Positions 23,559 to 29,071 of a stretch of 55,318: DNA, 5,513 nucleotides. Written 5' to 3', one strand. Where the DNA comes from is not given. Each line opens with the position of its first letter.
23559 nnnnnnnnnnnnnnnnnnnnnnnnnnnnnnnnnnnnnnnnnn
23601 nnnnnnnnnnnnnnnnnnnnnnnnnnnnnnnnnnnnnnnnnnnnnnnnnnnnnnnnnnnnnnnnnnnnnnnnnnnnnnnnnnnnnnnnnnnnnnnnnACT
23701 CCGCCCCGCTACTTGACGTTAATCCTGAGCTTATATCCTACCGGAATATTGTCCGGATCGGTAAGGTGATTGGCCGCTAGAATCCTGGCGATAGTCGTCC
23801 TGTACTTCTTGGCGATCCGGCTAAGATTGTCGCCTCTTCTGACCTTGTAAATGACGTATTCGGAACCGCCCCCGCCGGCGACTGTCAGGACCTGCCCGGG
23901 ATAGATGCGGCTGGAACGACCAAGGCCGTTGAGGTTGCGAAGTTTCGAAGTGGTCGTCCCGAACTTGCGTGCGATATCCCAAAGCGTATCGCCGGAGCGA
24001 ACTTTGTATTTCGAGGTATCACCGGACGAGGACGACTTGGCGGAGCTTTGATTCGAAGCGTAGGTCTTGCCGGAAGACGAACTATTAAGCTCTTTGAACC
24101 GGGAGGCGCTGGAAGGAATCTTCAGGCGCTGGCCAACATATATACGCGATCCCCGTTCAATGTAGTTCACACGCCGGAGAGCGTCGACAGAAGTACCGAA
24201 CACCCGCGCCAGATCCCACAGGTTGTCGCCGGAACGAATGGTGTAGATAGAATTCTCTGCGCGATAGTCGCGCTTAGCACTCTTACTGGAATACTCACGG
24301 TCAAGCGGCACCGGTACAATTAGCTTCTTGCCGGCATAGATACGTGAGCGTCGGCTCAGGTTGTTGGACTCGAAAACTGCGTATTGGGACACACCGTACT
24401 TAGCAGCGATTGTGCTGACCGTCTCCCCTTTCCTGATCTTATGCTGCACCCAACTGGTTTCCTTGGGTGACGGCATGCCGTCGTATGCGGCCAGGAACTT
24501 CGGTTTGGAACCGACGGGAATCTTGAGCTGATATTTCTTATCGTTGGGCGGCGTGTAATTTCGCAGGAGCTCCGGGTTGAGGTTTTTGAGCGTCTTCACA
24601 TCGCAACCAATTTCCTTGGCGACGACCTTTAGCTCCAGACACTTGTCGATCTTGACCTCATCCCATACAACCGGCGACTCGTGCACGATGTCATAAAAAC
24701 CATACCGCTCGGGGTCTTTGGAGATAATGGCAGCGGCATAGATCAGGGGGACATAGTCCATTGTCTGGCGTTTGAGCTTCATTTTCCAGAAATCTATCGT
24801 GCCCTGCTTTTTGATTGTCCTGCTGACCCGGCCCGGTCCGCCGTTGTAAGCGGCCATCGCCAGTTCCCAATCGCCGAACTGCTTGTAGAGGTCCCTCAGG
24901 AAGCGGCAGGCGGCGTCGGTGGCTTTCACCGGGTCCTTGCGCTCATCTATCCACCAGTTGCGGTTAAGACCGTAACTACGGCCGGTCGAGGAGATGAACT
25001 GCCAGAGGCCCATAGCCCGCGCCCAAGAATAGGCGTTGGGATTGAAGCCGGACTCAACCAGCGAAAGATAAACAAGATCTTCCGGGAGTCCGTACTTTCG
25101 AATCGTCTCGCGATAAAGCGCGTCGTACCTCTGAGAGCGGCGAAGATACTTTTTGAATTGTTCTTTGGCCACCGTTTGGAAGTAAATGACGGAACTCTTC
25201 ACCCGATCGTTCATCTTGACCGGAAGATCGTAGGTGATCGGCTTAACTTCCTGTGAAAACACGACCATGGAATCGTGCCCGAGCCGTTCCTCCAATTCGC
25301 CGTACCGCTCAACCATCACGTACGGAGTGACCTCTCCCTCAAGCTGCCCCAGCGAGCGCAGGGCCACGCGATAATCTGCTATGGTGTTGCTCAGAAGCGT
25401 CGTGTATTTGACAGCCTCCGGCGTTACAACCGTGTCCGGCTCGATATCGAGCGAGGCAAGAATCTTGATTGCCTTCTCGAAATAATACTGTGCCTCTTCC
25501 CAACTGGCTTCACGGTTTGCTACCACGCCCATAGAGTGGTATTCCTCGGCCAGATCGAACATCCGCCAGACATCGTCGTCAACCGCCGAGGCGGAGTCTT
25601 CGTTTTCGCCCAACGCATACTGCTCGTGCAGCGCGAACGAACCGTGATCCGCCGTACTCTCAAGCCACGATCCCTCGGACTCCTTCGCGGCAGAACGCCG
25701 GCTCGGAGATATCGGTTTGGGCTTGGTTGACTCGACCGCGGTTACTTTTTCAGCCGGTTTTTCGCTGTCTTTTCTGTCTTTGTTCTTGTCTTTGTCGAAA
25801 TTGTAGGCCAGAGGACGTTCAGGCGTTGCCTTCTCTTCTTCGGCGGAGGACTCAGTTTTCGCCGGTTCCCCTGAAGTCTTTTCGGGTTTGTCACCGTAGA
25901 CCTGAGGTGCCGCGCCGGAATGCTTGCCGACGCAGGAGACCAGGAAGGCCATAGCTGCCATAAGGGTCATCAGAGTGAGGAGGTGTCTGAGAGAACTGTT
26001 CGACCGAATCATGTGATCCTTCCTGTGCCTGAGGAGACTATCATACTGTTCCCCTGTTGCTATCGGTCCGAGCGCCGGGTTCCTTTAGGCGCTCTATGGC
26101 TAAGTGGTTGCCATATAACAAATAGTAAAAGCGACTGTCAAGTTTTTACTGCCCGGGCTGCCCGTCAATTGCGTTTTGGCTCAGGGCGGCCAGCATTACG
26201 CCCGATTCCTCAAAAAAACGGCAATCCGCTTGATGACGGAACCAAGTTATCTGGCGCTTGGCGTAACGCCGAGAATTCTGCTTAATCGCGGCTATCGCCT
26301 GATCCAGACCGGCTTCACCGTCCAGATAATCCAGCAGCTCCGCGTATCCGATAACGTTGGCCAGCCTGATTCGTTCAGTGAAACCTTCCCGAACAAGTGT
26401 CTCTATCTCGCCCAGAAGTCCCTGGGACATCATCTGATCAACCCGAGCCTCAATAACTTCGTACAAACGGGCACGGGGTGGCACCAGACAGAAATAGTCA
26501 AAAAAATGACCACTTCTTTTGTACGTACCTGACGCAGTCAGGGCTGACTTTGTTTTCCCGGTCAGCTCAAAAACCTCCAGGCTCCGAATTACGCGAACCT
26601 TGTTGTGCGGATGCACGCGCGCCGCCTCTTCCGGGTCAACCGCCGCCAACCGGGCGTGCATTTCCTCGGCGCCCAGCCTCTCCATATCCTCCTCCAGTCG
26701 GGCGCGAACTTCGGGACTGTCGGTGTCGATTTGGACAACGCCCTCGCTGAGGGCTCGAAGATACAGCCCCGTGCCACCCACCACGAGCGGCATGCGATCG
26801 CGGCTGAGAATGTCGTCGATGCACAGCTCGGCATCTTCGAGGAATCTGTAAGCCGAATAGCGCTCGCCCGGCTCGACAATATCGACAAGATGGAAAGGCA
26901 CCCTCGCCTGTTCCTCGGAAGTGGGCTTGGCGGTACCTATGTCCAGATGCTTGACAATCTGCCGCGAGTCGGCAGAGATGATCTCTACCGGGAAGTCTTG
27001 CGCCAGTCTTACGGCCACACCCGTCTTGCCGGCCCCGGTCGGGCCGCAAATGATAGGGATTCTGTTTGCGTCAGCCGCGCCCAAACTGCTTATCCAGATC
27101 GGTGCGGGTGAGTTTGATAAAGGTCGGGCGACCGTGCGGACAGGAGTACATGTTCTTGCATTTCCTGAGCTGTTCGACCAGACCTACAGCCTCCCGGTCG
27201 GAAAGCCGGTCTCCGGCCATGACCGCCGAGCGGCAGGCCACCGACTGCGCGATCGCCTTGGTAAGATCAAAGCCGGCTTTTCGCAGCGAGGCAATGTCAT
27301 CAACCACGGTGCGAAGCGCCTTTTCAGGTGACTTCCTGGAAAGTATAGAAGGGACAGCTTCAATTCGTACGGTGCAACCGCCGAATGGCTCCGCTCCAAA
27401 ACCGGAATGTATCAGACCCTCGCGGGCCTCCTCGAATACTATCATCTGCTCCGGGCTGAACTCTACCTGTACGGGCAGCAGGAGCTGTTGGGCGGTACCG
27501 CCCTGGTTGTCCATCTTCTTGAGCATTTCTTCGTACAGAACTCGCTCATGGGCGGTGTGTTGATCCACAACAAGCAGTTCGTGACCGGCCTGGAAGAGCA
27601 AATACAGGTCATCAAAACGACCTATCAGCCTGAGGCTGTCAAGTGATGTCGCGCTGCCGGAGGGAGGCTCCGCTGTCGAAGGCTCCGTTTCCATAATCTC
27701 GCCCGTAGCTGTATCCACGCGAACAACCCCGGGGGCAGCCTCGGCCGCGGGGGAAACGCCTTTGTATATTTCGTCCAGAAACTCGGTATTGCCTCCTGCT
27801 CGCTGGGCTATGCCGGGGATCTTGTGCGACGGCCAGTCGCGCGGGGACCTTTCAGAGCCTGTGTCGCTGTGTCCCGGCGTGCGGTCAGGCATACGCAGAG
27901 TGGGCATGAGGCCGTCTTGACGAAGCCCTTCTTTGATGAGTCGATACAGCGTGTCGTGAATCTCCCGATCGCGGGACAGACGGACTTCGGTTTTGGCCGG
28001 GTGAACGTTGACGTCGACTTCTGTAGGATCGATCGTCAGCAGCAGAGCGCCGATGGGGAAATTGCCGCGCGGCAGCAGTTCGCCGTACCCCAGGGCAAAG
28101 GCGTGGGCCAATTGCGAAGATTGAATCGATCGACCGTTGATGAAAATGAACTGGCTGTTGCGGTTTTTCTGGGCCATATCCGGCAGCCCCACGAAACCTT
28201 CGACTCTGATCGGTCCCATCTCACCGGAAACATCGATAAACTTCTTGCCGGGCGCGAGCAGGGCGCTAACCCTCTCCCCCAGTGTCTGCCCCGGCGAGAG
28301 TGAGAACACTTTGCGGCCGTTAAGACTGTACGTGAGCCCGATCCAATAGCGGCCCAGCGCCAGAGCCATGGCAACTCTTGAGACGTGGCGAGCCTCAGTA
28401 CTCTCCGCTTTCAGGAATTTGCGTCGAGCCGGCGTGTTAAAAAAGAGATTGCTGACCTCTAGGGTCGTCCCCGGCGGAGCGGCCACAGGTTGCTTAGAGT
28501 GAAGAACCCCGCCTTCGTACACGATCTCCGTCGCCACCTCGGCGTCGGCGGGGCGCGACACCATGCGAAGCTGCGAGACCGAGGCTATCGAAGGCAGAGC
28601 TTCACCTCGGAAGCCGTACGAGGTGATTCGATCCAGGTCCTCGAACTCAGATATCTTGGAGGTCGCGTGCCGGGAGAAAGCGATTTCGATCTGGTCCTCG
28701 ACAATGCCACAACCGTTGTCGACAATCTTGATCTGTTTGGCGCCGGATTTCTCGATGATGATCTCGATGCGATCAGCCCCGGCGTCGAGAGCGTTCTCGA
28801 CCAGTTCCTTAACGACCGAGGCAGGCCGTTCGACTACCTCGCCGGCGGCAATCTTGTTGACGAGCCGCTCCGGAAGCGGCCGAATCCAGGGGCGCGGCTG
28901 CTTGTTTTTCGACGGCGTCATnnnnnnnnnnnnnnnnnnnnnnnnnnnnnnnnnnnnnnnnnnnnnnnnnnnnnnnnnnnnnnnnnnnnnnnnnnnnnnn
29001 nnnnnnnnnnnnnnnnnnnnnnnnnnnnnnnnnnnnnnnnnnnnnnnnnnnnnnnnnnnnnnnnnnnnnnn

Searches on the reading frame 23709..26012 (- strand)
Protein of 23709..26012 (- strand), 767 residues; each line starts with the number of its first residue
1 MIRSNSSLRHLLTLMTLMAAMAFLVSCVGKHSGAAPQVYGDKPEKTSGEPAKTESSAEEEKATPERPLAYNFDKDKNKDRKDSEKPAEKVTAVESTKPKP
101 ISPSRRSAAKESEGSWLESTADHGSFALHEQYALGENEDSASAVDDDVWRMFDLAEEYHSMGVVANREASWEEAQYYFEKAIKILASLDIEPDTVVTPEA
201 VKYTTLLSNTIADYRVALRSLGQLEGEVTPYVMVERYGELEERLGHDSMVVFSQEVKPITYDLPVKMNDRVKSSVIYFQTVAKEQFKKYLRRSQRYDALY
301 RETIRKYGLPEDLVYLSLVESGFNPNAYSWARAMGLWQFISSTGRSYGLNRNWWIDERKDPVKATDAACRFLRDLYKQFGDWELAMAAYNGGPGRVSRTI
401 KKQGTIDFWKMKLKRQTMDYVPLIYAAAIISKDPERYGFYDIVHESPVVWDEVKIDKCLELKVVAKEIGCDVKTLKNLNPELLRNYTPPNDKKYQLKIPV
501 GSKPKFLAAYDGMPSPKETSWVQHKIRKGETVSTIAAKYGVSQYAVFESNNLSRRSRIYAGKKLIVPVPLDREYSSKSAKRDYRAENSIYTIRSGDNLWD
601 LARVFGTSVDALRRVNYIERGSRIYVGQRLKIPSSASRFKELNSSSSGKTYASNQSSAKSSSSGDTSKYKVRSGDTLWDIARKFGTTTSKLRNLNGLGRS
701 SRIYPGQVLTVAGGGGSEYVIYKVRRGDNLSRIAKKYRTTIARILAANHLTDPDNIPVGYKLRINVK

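Call 6: search_protein_families(library=ncbifam, proteins=[window:23709-26012:-], max_evalue=0.0001)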
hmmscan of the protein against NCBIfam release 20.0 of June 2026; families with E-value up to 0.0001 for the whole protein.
window:23709-26012:- (767 aa): 17 families
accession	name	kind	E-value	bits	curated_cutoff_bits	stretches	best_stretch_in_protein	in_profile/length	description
NF008050.0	PRK10783.1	equivalog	6.2e-75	252.2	508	3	267-567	76-388/457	murein transglycosylase D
TIGR02899.1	spore_safA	subfamily_domain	6.6e-26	90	67.85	2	593-634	2-44/44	SafA/ExsA family spore coat assembly protein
NF042931.1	SAG1386_EF1546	equivalog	1.1e-24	87.3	80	1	643-711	86-157/158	SAG1386/EF1546 family surface-associated protein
NF040883.1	amid_act_ActS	equivalog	1.3e-22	80.3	375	2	576-662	22-107/242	amidase activator ActS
NF050804.1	CellDivDipMCaul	equivalog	1.4e-22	80.3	900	1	663-764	130-229/634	cell division endopeptidase DipM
NF004974.0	PRK06347.1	equivalog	1.1e-21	77.5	701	1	576-717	319-455/592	1,4-beta-N-acetylmuramoylhydrolase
NF008399.0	PRK11198.1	equivalog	1.2e-21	77.7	134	0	661-711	90-145/149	peptidoglycan-binding protein LysM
NF052398.1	Agg_Promo_Fact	equivalog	1.6e-20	74.2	170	1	585-660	26-101/202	aggregation-promoting factor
NF010723.1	PRK14125.1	equivalog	1e-19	70.2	60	0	659-711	25-84/87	cell division suppressor protein YneA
NF047755.1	LIC_10271_M23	exception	7.1e-19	68.4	180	0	660-712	18-70/207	LIC_10271 family cell wall hydrolase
NF010495.0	PRK13914.1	equivalog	1.4e-16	60.5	647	0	589-637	201-248/481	invasion associated endopeptidase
NF041208.1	celldiv_DipM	equivalog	3e-15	56.4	740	1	584-637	180-232/419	cell division endopeptidase DipM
NF047373.1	BB0259_flg_lyt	exception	2.4e-11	43.1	234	1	296-402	548-656/705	flagellar assembly lytic transglycosylase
NF047657.1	CellWlHdaseLepto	equivalog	1.3e-08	34.6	400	0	662-712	22-72/221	hypothetical protein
TIGR02907.1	spore_VI_D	equivalog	4.4e-07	29.8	169.85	0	526-567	304-344/344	stage VI sporulation protein D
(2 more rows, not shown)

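Call 7: search_protein_families(library=pfam, proteins=[window:23709-26012:-], max_evalue=0.0001)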
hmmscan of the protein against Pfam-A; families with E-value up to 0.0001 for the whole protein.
window:23709-26012:- (767 aa): 6 families
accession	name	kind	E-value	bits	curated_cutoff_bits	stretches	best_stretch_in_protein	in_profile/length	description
PF01476.26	LysM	-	7.8e-59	195.8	20.9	4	669-711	1-42/43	LysM domain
PF01464.25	SLT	-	1.1e-28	99.6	21.3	1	303-410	6-115/117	Transglycosylase SLT domain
PF23473.1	LysM3_LYK4_5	-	4e-20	72.1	29.3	1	526-567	7-47/48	LYK4/5 LysM3 domain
PF23577.1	LysM_RLK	-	7.1e-10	39.2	27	0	526-543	5-22/44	LysM domain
PF23446.1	LysM1_NFP_LYK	-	5e-09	37.3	36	0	531-569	17-56/60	NFP/LYK LysM1 domain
PF23472.1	LysM2_CERK1_LYK3_4_5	-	6e-06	26.5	27.4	0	524-568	8-55/56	LYK3/4/5 LysM2 domain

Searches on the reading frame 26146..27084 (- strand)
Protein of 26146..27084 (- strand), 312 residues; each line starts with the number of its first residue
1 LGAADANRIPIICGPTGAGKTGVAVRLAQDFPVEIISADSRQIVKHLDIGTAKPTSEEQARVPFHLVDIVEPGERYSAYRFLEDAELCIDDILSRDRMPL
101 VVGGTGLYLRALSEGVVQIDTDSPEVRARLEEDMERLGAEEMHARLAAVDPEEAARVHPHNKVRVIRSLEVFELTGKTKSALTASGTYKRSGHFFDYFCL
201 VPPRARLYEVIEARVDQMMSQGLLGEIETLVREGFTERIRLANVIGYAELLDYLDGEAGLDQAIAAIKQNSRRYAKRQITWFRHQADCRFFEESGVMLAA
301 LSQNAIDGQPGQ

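Call 6: search_protein_families(library=ncbifam, proteins=[window:26146-27084:-], max_evalue=0.0001)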
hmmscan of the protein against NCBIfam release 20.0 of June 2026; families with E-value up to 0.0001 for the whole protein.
window:26146-27084:- (312 aa): 1 family
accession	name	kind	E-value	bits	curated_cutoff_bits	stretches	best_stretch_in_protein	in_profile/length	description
TIGR00174.1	miaA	equivalog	5.5e-83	278.5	148.65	1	11-292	3-284/288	tRNA (adenosine(37)-N6)-dimethylallyltransferase MiaA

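Call 7: search_protein_families(library=pfam, proteins=[window:26146-27084:-], max_evalue=0.0001)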
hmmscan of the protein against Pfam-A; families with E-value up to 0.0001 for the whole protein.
window:26146-27084:- (312 aa): 3 families
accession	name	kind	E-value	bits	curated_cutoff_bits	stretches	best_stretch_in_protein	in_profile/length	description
PF01715.23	IPPT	-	1.7e-82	277.2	23.6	1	42-285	1-243/243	IPP transferase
PF01745.22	IPT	-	1.5e-08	34.8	20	1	9-58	3-52/233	Isopentenyl transferase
PF13671.12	AAA_33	-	7e-05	23.6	27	0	11-45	3-39/143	AAA domain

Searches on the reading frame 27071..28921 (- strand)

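Call 6: search_protein_families(library=ncbifam, proteins=[window:27071-28921:-], max_evalue=0.0001)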
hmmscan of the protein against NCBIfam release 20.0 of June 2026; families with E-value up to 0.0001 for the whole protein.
window:27071-28921:- (616 aa): 10 families
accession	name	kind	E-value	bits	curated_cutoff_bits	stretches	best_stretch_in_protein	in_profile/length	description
TIGR00585.2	mutl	equivalog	2.5e-157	525.1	180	1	13-544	1-554/555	DNA mismatch repair endonuclease MutL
NF000949.0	PRK00095.1-2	equivalog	6.8e-148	494.5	750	1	11-616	5-633/634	DNA mismatch repair endonuclease MutL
NF000953.0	PRK00095.2-4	equivalog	7.2e-142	474.4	693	1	12-615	2-610/611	DNA mismatch repair endonuclease MutL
NF000950.0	PRK00095.1-3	equivalog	7.3e-141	470.7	756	2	13-343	4-335/641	DNA mismatch repair endonuclease MutL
NF000952.0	PRK00095.2-2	subfamily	6.6e-119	398.1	840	2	16-334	6-328/623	DNA mismatch repair endonuclease MutL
NF000948.0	PRK00095.1-1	equivalog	5.2e-112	375.8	701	1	13-561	3-576/625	DNA mismatch repair endonuclease MutL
NF000951.0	PRK00095.2-1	equivalog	4.2e-97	326.1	391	2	12-335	4-334/559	DNA mismatch repair endonuclease MutL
NF000954.0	PRK00095.2-5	equivalog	8.6e-79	265.5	937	1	12-529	6-510/588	DNA mismatch repair endonuclease MutL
NF050001.1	restrict_BbrUII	equivalog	2.1e-07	29.9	550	1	34-82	22-68/659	BbrUII/HgiDII family restriction enzyme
NF003218.0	PRK04184.1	equivalog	1.9e-05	23.4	274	1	36-85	40-98/539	DNA topoisomerase VI subunit B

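Call 7: search_protein_families(library=pfam, proteins=[window:27071-28921:-], max_evalue=0.0001)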
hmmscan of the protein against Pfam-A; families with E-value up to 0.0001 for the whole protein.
window:27071-28921:- (616 aa): 4 families
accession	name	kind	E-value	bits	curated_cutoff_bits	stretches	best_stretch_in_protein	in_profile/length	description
PF08676.16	MutL_C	-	6.1e-34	117.2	25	1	433-573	1-142/142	MutL C terminal dimerisation domain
PF01119.25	DNA_mis_repair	-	1.3e-31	109.1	26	1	226-333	11-118/119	DNA mismatch repair protein, C-terminal domain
PF13589.12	HATPase_c_3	-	1e-10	42.2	25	1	34-136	4-106/137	Histidine kinase-, DNA gyrase B-, and HSP90-like ATPase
PF02518.31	HATPase_c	-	8.9e-09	36.2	26.4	1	31-87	4-63/111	Histidine kinase-, DNA gyrase B-, and HSP90-like ATPase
